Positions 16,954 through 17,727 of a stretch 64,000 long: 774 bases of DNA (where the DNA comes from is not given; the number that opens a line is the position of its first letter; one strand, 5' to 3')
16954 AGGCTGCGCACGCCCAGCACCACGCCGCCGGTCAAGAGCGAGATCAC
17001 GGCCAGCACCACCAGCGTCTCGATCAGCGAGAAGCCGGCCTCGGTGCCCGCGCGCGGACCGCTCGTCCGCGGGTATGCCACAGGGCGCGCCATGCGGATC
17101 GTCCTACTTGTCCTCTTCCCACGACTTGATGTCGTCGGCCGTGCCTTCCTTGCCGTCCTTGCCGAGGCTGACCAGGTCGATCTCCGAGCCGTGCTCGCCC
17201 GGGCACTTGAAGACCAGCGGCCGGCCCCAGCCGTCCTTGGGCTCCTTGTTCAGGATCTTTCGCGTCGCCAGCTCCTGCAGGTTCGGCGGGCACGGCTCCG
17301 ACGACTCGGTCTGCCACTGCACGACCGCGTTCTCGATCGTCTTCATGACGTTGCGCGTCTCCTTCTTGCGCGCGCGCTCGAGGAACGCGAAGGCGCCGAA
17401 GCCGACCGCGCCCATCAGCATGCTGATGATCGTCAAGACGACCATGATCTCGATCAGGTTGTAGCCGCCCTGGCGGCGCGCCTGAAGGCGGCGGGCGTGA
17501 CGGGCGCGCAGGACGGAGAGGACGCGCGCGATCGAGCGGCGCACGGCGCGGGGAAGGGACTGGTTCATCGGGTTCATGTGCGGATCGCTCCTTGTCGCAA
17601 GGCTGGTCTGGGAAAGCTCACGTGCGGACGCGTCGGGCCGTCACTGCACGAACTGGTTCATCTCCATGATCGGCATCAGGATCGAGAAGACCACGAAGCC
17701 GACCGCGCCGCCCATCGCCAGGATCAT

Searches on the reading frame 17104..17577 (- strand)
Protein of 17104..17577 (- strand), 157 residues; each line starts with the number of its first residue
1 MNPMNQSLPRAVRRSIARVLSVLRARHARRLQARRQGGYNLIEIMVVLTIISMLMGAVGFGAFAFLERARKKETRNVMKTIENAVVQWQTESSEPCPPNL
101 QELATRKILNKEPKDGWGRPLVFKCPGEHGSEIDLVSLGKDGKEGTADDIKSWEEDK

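Call 50: search_protein_families(library=pfam, proteins=[window:17104-17577:-], max_evalue=0.001)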
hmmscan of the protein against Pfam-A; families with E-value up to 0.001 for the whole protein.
window:17104-17577:- (157 aa): 2 families
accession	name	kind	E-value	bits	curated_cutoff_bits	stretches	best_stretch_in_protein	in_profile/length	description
PF08334.16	T2SSG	-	1.4e-12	48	21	1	100-153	42-108/108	Type II secretion system (T2SS), protein G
PF07963.17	N_methyl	-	2.5e-05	24.1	21.2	1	34-58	2-26/27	Prokaryotic N-terminal methylation motif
